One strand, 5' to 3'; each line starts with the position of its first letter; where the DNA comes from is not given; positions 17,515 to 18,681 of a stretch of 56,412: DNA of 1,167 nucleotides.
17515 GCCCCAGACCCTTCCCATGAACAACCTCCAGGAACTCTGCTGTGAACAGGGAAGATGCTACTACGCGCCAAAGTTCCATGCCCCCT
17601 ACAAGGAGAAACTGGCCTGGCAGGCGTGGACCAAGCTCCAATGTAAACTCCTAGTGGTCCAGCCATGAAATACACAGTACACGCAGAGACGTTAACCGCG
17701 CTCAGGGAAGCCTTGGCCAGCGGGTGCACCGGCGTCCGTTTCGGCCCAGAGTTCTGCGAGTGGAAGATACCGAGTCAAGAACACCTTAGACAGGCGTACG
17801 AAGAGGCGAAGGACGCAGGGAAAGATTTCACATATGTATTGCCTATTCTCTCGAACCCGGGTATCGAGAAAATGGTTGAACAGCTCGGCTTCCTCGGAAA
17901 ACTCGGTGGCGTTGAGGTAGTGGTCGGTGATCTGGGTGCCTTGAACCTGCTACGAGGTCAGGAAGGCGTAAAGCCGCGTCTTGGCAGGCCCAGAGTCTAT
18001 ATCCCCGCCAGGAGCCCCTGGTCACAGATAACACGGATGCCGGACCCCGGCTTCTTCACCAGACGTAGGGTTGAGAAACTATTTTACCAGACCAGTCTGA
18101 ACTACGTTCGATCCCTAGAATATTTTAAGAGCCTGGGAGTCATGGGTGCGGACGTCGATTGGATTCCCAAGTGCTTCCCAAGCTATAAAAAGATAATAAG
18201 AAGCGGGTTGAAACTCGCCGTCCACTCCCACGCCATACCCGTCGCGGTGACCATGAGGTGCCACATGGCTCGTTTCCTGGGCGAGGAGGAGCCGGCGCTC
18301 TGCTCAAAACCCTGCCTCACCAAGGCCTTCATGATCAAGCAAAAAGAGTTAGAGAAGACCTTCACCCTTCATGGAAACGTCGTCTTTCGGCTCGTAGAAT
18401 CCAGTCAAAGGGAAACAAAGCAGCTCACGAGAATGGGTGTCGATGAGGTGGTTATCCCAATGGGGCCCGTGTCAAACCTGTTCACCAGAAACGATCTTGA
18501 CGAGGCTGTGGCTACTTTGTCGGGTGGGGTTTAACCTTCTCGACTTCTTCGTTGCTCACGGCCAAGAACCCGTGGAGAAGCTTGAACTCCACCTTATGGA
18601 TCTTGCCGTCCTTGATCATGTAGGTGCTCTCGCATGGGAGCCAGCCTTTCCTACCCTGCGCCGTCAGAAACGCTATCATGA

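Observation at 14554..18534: Two divergently transcribed UbiU/UbiV-like peptidase-U32 pairs (candidate O2-independent Fe-S hydroxylases) in an archaeal catabolic island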

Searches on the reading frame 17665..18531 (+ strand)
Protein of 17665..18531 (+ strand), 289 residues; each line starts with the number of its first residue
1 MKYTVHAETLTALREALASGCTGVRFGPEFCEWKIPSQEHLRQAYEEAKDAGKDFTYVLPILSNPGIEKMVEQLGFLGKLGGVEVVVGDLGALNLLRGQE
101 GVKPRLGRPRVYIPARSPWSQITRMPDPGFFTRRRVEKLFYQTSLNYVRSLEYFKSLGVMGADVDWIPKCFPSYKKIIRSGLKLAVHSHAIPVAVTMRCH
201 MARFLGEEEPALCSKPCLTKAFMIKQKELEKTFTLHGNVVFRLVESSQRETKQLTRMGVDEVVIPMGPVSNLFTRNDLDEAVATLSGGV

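Call 3: search_protein_families(library=pfam, proteins=[window:17665-18531:+], max_evalue=0.01)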
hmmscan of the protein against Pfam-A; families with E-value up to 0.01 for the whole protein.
window:17665-18531:+ (289 aa): 0 families

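Call 4: search_protein_families(library=ncbifam, proteins=[window:17665-18531:+], max_evalue=0.01)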
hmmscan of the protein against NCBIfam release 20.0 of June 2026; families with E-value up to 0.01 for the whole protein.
window:17665-18531:+ (289 aa): 0 families

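Call 9: search_solved_structures(query=window:17665-18531:+, max_evalue=1, show_alignments=2)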
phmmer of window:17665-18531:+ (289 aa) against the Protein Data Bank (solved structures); distinct sequences matched with E-value up to 1: 3.
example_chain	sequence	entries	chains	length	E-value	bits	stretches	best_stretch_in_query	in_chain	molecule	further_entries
9uiq_C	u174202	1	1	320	0.41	13.2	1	10-68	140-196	Replication factor C subunit 5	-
6vvo_C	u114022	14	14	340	0.45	13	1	10-68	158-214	Replication factor C subunit 5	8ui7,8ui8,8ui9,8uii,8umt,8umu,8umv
7z6h_G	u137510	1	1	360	0.5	12.9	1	10-68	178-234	Replication factor C subunit 5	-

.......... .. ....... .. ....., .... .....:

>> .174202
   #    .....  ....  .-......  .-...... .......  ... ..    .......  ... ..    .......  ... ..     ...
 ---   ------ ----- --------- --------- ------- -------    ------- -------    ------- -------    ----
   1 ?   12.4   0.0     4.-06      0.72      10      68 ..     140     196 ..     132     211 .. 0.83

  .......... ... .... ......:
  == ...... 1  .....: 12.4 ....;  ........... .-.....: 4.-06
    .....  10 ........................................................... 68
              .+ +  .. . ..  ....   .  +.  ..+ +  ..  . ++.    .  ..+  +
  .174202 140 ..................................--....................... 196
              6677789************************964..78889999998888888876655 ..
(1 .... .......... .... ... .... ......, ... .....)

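Call 10: find_homologous_proteins(query=window:17665-18531:+, max_evalue=0.001)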
Query window:17665-18531:+ (289 aa): 129 proteins with E <= 0.001 among 1839 candidates; the best 120 are listed.
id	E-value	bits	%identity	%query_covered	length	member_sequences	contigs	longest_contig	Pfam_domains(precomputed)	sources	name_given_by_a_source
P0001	7.8e-193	657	100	100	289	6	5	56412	-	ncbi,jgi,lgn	-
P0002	1.7e-170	584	88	100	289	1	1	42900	-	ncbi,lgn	-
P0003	1.7e-168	577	87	100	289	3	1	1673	PF01136.26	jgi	jgi:hypothetical protein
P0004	2.2e-168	577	87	100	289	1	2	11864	-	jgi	jgi:hypothetical protein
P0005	1.2e-167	574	86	100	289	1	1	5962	PF01136.26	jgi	-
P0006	4.3e-167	573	86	100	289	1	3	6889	PF01136.26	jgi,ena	-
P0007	7.3e-167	572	85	100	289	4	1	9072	PF01136.26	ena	-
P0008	2.2e-161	554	84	100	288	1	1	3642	-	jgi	-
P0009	9.8e-151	519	79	100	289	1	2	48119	-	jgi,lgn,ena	-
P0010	3.7e-142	491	74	100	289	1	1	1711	PF01136.26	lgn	-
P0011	4.2e-141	487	76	99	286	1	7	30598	-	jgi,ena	-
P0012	2.2e-139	482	74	99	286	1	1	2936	PF01136.26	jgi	jgi:hypothetical protein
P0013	2.4e-139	482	74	99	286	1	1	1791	-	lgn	-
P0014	1.1e-138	479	73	100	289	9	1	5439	PF01136.26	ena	-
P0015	8.2e-138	477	73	99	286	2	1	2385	-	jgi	jgi:hypothetical protein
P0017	3.0e-136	471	72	99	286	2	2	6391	PF01136.26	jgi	-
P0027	5.0e-129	448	65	100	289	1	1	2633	PF01136.26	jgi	jgi:hypothetical protein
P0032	9.8e-126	437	64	100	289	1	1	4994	PF01136.26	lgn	-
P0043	3.9e-122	425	62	99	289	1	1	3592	PF01136.26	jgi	jgi:hypothetical protein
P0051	6.6e-118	411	62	100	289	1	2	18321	PF01136.26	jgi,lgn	jgi:hypothetical protein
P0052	8.1e-118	411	61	100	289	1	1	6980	PF01136.26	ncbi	ncbi:MAG: hypothetical protein QXI32_03705 [Candidatus Bathyarchaeia archaeon]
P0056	7.4e-111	388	57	97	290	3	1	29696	-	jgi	jgi:hypothetical protein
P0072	1.4e-85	305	47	99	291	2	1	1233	PF01136.26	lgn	-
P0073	1.1e-84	302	47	99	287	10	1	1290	PF01136.26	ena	-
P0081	1.9e-81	292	45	99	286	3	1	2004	PF01136.26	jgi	jgi:collagenase-like PrtC family protease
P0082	2.7e-81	291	47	98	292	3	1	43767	-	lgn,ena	-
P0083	1.0e-80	289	45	99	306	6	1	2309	PF01136.26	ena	-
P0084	4.1e-80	287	47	99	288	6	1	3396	PF01136.26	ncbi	-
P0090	6.9e-79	283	49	97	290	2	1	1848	PF01136.26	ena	-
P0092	2.4e-78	281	43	100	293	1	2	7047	PF01136.26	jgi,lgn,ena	-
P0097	5.0e-78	280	47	94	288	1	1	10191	PF01136.26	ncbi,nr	ncbi:MAG: hypothetical protein QG670_1551 [Thermoproteota archaeon]|nr:hypothetical protein [Thermop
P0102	2.9e-76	275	45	95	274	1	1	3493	PF01136.26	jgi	jgi:collagenase-like PrtC family protease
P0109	8.5e-74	267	44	97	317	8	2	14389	PF01136.26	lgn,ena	-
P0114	8.2e-73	263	46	94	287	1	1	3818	PF01136.26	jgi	jgi:hypothetical protein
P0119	2.9e-70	255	43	99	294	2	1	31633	-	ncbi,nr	ncbi:MAG: hypothetical protein QG670_936 [Thermoproteota archaeon]|nr:hypothetical protein [Thermopr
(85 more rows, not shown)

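Call 12: find_encoding_contigs(protein=P0009, flank=10000, max_places=2)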
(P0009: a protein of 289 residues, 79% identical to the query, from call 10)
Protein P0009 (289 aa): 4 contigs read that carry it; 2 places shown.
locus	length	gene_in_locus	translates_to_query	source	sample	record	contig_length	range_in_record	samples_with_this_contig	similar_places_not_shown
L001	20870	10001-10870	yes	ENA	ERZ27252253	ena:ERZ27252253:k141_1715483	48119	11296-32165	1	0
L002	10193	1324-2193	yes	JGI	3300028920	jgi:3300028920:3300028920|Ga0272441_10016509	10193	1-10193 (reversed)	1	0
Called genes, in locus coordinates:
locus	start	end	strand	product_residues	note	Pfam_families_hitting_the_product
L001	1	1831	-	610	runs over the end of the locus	PF13941:MutL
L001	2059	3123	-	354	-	PF08240:ADH_N, PF16912:Glu_dehyd_C (weak), PF00107:ADH_zinc_N, PF13602:ADH_zinc_N_2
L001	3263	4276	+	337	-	PF08240:ADH_N, PF16912:Glu_dehyd_C (weak), PF00107:ADH_zinc_N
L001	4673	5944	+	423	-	PF00370:FGGY_N, PF02782:FGGY_C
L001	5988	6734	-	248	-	PF01791:DeoC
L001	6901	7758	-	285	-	-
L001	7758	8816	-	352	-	PF01136:Peptidase_U32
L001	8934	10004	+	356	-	PF01136:Peptidase_U32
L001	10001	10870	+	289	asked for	-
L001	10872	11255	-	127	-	PF13577:SnoaL_4 (faint), PF12680:SnoaL_2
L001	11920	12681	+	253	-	PF20539:DUF6754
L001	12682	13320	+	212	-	-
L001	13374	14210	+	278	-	-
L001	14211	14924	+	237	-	-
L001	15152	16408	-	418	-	PF05977:MFS_3 (faint), PF12832:MFS_1_like (weak), PF13347:MFS_2, PF00083:Sugar_tr (faint), PF01306:LacY_symp (weak), PF07690:MFS_1, PF12832:MFS_1_like, PF07690:MFS_1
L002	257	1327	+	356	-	PF01136:Peptidase_U32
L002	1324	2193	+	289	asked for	-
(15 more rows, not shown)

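Call 15: find_encoding_contigs(protein=P0082, flank=10000, max_places=1)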
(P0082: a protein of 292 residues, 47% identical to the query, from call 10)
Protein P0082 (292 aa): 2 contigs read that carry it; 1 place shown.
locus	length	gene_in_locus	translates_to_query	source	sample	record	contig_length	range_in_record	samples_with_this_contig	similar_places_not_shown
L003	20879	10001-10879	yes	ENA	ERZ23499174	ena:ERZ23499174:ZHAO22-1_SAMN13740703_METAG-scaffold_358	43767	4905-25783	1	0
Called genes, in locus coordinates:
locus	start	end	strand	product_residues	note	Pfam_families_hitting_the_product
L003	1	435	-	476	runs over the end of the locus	PF01909:NTP_transf_2, PF09249:tRNA_NucTransf2, PF21133:CAA_C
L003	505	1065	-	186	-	PF10469:AKAP7_NLS, PF02834:LigT_PEase, PF13563:2_5_RNA_ligase2, PF02834:LigT_PEase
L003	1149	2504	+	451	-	PF03747:ADP_ribosyl_GH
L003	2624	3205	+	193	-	PF13238:AAA_18, PF13671:AAA_33 (weak), PF13207:AAA_17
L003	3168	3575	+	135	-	PF01877:RNA_binding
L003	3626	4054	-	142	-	PF01894:YjbQ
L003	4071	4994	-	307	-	PF23023:Anti-Pycsar_Apyc1, PF00753:Lactamase_B (weak), PF12706:Lactamase_B_2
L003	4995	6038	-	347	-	PF01555:N6_N4_Mtase (weak), PF01170:UPF0020, PF02384:N6_Mtase (weak), PF13847:Methyltransf_31 (weak), PF08241:Methyltransf_11 (weak), PF13649:Methyltransf_25 (weak)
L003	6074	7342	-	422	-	PF00368:HMG-CoA_red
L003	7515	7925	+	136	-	PF01873:eIF-5_eIF-2B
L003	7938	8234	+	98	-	PF04242:DUF424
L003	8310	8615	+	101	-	PF01176:eIF-1a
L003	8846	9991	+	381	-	PF01136:Peptidase_U32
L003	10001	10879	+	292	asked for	-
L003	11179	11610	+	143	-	-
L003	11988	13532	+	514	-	PF02885:Glycos_trans_3N, PF00591:Glycos_transf_3, PF10011:DUF2254 (weak), PF07831:PYNP_C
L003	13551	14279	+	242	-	PF00702:Hydrolase, PF13419:HAD_2, PF13242:Hydrolase_like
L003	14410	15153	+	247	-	PF13302:Acetyltransf_3, PF00583:Acetyltransf_1, PF12746:GNAT_acetyltran (weak)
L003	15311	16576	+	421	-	PF04894:Nre_N, PF04895:Nre_C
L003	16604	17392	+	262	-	PF13673:Acetyltransf_10 (faint), PF13302:Acetyltransf_3 (faint), PF12746:GNAT_acetyltran, PF00583:Acetyltransf_1, PF08445:FR47, PF13508:Acetyltransf_7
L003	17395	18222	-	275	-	PF01209:Ubie_methyltran (weak), PF13489:Methyltransf_23 (weak), PF13649:Methyltransf_25, PF13847:Methyltransf_31, PF08241:Methyltransf_11, PF08242:Methyltransf_12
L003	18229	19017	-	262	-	PF01209:Ubie_methyltran (weak), PF03291:mRNA_G-N7_MeTrfase (weak), PF05175:MTS (faint), PF13489:Methyltransf_23, PF13649:Methyltransf_25, PF13847:Methyltransf_31, PF08241:Methyltransf_11, PF08242:Methyltransf_12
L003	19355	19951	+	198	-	PF00702:Hydrolase, PF13419:HAD_2, PF13242:Hydrolase_like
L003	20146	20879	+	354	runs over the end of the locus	PF00155:Aminotran_1_2, PF01212:Beta_elim_lyase, PF01041:DegT_DnrJ_EryC1 (faint)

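Call 16: find_encoding_contigs(protein=P0119, flank=10000, max_places=1)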
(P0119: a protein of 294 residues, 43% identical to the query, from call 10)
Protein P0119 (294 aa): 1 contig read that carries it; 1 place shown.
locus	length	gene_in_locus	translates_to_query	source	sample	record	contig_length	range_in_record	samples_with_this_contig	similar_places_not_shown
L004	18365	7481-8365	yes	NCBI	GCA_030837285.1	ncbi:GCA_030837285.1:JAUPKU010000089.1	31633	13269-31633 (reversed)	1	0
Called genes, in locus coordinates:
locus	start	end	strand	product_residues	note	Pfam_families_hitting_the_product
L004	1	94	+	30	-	?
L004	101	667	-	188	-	PF02525:Flavodoxin_2 (weak), PF03358:FMN_red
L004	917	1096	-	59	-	-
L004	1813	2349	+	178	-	PF03168:LEA_2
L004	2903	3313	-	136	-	PF19609:DUF6114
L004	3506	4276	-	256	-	PF13197:DUF4013, PF13240:Zn_Ribbon_1 (weak)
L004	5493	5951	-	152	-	PF12680:SnoaL_2 (weak)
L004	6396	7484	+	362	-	PF01136:Peptidase_U32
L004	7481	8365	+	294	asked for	-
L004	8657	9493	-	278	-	PF01261:AP_endonuc_2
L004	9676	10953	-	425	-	PF00368:HMG-CoA_red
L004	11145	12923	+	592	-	PF04675:DNA_ligase_A_N, PF01068:DNA_ligase_A_M, PF04679:DNA_ligase_A_C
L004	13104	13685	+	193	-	-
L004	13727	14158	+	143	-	PF01980:TrmO_N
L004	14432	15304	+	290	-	-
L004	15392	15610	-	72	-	-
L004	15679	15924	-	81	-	-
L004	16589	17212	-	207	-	PF00753:Lactamase_B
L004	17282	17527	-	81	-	-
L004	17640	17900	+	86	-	-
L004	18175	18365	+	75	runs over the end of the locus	-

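Call 17: find_encoding_contigs(protein=P0056, flank=10000, max_places=1)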
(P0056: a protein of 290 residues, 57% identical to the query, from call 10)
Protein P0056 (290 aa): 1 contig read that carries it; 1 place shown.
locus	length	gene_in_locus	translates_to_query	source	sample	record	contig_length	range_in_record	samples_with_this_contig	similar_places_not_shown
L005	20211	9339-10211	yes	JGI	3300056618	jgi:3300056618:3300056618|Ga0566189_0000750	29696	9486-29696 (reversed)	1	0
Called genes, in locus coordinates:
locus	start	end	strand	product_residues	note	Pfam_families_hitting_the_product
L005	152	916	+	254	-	PF02525:Flavodoxin_2, PF03358:FMN_red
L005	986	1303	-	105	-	PF01314:AFOR_C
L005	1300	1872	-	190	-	PF01314:AFOR_C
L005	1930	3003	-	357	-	PF08240:ADH_N, PF16912:Glu_dehyd_C (weak), PF00107:ADH_zinc_N, PF13602:ADH_zinc_N_2 (weak)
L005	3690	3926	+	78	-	-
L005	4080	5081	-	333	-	PF08240:ADH_N, PF00107:ADH_zinc_N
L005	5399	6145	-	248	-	PF01791:DeoC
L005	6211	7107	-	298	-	-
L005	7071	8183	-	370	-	PF01136:Peptidase_U32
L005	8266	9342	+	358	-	PF01136:Peptidase_U32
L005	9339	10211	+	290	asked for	-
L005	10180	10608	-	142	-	PF12680:SnoaL_2 (weak)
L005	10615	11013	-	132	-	-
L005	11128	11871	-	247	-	-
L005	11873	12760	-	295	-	-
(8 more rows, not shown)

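Call 36: find_related_loci(query=A3, collection=genome_contigs, flank=10000)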
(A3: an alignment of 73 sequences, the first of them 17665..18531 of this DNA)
Query A3 (289 aa) in genome_contigs; peptide patterns used: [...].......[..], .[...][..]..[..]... (x = any residue, [..] = any of these).
128 stretches matched a pattern; 34 encode a relative of the query (tblastn E <= 1e-3); 31 distinct loci.
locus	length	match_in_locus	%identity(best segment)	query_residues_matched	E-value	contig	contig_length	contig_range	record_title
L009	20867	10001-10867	88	1-289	3e-177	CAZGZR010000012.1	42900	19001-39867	MAG TPA_asm: uncultured Candidatus Bathyarchaeia archaeon isolate SRP323688_co1_233 genome assembly, contig: NODE_1644_l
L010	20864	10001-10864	65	1-288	1e-134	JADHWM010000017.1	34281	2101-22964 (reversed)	MAG: Candidatus Bathyarchaeota archaeon isolate BS750m-G27 BS-750m-C1376, whole genome shotgun sequence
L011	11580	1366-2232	62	1-289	2e-131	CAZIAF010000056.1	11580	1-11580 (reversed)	MAG TPA_asm: uncultured Candidatus Bathyarchaeia archaeon isolate ERP119294_co4_423 genome assembly, contig: NODE_5746_l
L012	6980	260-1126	61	1-289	1e-125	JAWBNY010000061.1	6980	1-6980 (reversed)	MAG: Candidatus Bathyarchaeia archaeon isolate HHBFW-2_201803_bins_133 HHBFW-2_201803_bins_133_scaffold_61, whole genome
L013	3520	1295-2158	61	1-289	2e-126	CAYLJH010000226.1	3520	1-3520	MAG TPA_asm: uncultured Candidatus Bathyarchaeia archaeon isolate binchicken_co132_159 genome assembly, contig: NODE_184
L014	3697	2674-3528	50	1-285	3e-100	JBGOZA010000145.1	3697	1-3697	MAG: Candidatus Bathyarchaeia archaeon isolate OBJ_0618_130150_3 k141_6399780_length_3697_cov_10.7871, whole genome shot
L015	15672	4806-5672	49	1-289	2e-91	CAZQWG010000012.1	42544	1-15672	MAG TPA_asm: uncultured Candidatus Bathyarchaeia archaeon isolate SRP323688_co1_180 genome assembly, contig: NODE_1667_l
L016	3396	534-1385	47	1-285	7e-89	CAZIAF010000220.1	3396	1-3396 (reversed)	MAG TPA_asm: uncultured Candidatus Bathyarchaeia archaeon isolate ERP119294_co4_423 genome assembly, contig: NODE_44489_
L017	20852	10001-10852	44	1-285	1e-87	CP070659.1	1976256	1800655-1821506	MAG: Candidatus Bathyarchaeota archaeon isolate bin796 chromosome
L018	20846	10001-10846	43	3-285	7e-87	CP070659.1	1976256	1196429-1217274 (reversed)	MAG: Candidatus Bathyarchaeota archaeon isolate bin796 chromosome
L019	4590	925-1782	46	1-287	3e-86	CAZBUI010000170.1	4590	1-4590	MAG TPA_asm: uncultured Candidatus Bathyarchaeia archaeon isolate binchicken_co19_312 genome assembly, contig: NODE_3372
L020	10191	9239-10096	45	1-287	7e-86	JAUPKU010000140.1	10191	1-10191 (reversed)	MAG: Thermoproteota archaeon isolate erpe_2018_pw_0hr_WHONDRS-PP48-000085_B_bin.57 scaffold_1174374, whole genome shotgu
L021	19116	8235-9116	44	1-285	1e-85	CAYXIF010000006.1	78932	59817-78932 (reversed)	MAG TPA_asm: uncultured Candidatus Bathyarchaeia archaeon isolate binchicken_co124_354 genome assembly, contig: NODE_43_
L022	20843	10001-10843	44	1-282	4e-85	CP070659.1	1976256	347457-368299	MAG: Candidatus Bathyarchaeota archaeon isolate bin796 chromosome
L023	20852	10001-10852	46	3-287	2e-85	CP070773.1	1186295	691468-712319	MAG: Candidatus Bathyarchaeota archaeon isolate bin22 chromosome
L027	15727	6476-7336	45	1-287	4e-82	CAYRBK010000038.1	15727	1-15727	MAG TPA_asm: uncultured Candidatus Bathyarchaeia archaeon isolate binchicken_co124_317 genome assembly, contig: NODE_208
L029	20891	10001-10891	43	1-288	3e-79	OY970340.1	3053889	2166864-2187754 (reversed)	MAG: Candidatus Bathyarchaeota archaeon isolate MFD04492.bin.c.5 genome assembly, chromosome: 1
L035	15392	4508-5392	41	1-288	8e-74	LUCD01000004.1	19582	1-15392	MAG: Candidatus Bathyarchaeota archaeon B26-1 scaffold1215, whole genome shotgun sequence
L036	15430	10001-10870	41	1-285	3e-69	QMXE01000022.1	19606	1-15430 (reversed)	MAG: Candidatus Bathyarchaeota archaeon isolate B71_G16 B71_Guay16_scaffold_01310, whole genome shotgun sequence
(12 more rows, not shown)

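Call 37: predict_structure(alignment_id=A3)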
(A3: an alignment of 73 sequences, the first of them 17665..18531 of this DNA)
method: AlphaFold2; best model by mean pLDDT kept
length: 289 residues; sequences in the alignment: 73
mean_pLDDT: 92.7   pTM: 0.91
mean pLDDT of the five models: 92.7, 91.4, 91.0, 90.6, 89.6
residues with pLDDT >= 90: 219; 70-90: 68; 50-70: 0; < 50: 2
segments of 3 or more residues with pLDDT < 50: none
pLDDT, mean of each block of 10 residues (from residue 1): 98 98 97 93 98 98 87 91 94 84 95 90 81 90 96 94 97 97 97 90 85 89 91 95 92 96 97 97 79
secondary structure, 60 per line:
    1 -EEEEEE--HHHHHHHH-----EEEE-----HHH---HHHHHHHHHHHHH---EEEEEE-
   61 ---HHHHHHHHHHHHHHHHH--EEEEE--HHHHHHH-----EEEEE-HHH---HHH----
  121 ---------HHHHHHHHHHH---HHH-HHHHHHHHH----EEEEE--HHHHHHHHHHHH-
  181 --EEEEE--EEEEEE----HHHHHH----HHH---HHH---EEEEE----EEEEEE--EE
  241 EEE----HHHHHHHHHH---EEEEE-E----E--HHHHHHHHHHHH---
elements in order: E2-7 H10-17 E23-26 H38-50 E54-59 H64-80 E83-87 H90-96 E102-106 H130-140 H148-156 E161-165 H168-179 E183-187 E190-195 H200-205 E222-226 E231-236 E239-243 H248-257 E261-265 H275-286

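Call 41: fold_search(model_id=the predicted structure, library=pdb)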
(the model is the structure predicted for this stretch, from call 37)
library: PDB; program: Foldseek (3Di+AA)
matches with E <= 10: 1642; with E <= 0.001: 46
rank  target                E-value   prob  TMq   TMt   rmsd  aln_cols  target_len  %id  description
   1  8xiv                  6.7e-06  1.00  0.37  0.36  13.2       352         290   11  Production of D-psicose (released 2024-12-25)
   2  3vnk_A                1.1e-05  1.00  0.36  0.36  13.6       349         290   10  Crystal structures of D-Psicose 3-epimerase with D-fructose from Clostridium cellulolyticum H10 (released 2012-08-01)
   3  3vni_C                1.1e-05  1.00  0.36  0.36  13.1       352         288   10  Crystal structures of D-Psicose 3-epimerase from Clostridium cellulolyticum H10 and its complex with ketohexose sugars (released 2012-08-01)
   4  3vnl_A                1.2e-05  1.00  0.35  0.35  14.1       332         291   11  Crystal structures of D-Psicose 3-epimerase with D-tagatose from Clostridium cellulolyticum H10 (released 2012-08-01)
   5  8ruw_B                1.9e-05  1.00  0.39  0.47   8.6       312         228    8  Crystal structure of Archaeoglobus fulgidus (S)-3-O-geranylgeranylglyceryl phosphate synthase (released 2024-10-16)
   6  8xix                  2.6e-05  1.00  0.35  0.35  14.5       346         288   11  KeDt3e within Co (released 2024-12-25)
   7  3vni_A                3.5e-05  1.00  0.36  0.36  13.4       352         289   10  Crystal structures of D-Psicose 3-epimerase from Clostridium cellulolyticum H10 and its complex with ketohexose sugars (released 2012-08-01)
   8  3vnj_A                3.7e-05  1.00  0.35  0.34  14.4       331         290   10  Crystal structures of D-Psicose 3-epimerase with D-psicose from Clostridium cellulolyticum H10 (released 2012-08-01)
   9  7x7w_A                4.4e-05  1.00  0.38  0.38  13.7       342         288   11  The X-ray Crystallographic Structure of D-Psicose 3-epimerase from Clostridia bacterium (released 2022-09-07)
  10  5d88                  5.0e-05  1.00  0.46  0.52   7.1       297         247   15  The Structure of the U32 Peptidase Mk0906 (released 2015-12-02)
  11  3cqi_B                8.2e-05  1.00  0.36  0.38  14.3       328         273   11  Crystal Structure of L-xylulose-5-phosphate 3-epimerase UlaE (form B) complex with sulfate (released 2008-11-25)
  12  2hk0_A                8.7e-05  0.99  0.34  0.34  14.3       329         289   13  Crystal structure of D-psicose 3-epimerase (DPEase) in the absence of substrate (released 2006-08-29)
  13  8ruw_C                9.2e-05  1.00  0.37  0.45   8.9       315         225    8  Crystal structure of Archaeoglobus fulgidus (S)-3-O-geranylgeranylglyceryl phosphate synthase (released 2024-10-16)
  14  3cqh_B                9.2e-05  1.00  0.38  0.43  11.3       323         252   11  Crystal Structure of L-xylulose-5-phosphate 3-epimerase UlaE from the Anaerobic L-ascorbate Utilization Pathway of Esc (released 2008-11-25)
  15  3cqj_B                9.8e-05  1.00  0.37  0.39  13.6       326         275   10  Crystal Structure of L-xylulose-5-phosphate 3-epimerase UlaE (form B) complex with Zn2+ (released 2008-11-25)
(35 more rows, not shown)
